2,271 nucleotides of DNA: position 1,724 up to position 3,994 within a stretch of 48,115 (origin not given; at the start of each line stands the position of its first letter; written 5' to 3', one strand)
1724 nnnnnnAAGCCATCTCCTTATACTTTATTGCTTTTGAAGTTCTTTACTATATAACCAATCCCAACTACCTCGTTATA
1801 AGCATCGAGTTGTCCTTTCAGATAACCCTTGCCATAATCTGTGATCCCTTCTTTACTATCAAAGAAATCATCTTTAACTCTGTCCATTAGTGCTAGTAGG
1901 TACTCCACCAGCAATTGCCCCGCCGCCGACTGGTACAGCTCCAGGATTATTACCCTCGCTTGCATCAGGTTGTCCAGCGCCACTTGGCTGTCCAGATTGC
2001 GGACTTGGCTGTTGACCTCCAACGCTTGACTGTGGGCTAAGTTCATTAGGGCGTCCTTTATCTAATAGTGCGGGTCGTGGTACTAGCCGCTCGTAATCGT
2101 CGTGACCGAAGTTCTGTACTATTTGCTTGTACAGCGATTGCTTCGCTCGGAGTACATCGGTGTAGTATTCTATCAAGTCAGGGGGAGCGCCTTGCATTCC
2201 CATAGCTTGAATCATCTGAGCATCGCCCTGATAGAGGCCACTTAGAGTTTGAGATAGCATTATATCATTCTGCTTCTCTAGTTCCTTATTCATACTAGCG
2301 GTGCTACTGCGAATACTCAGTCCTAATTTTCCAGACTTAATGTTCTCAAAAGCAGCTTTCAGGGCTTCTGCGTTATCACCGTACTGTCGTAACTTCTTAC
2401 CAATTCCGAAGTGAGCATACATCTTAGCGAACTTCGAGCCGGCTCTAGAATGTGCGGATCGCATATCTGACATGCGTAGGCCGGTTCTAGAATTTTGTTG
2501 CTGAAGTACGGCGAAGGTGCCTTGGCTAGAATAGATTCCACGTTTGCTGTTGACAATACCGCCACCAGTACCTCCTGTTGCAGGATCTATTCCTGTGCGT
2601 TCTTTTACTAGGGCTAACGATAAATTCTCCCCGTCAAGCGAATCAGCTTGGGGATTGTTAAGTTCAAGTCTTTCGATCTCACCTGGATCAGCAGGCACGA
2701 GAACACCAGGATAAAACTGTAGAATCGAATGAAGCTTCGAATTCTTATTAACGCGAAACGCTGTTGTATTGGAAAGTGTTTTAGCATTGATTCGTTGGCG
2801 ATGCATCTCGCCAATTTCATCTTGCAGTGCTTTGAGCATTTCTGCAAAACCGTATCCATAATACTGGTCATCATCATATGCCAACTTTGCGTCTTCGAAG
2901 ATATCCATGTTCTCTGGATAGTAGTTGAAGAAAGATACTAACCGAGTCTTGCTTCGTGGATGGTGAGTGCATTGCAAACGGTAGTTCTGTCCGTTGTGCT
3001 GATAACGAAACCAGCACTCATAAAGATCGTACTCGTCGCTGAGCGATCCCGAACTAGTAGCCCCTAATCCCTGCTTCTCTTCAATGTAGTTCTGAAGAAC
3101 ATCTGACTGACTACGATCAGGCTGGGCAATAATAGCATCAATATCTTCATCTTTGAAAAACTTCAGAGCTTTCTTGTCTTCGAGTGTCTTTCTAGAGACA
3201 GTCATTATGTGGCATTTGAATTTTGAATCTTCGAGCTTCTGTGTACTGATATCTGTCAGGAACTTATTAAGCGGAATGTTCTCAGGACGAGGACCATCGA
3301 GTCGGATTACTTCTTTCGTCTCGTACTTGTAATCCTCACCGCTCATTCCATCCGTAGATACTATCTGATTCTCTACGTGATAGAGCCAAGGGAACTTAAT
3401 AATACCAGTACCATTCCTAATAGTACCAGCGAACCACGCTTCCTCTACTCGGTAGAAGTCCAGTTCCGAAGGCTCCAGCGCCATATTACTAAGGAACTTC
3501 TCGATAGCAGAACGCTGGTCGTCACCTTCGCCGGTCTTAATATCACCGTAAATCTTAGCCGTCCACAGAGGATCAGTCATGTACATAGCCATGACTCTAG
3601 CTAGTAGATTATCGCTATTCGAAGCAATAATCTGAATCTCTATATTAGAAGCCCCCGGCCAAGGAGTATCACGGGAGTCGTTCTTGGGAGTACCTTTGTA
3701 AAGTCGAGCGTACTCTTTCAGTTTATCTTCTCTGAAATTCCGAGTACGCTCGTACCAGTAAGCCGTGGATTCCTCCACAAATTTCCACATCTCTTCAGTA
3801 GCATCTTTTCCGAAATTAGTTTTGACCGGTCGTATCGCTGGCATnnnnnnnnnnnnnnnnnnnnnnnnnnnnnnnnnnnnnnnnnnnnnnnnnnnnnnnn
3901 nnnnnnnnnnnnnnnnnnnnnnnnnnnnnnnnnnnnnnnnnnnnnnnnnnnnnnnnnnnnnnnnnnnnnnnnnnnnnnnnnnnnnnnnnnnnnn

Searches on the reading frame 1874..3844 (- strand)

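Call 92: search_protein_families(library=pfam, proteins=[window:1874-3844:-], max_evalue=0.001)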
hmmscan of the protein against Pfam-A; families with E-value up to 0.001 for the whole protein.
window:1874-3844:- (656 aa): 1 family
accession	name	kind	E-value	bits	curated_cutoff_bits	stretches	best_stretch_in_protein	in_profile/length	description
PF23899.1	SU10_portal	-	1.2e-13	50.8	30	1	174-433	180-434/593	Phage SU10 portal protein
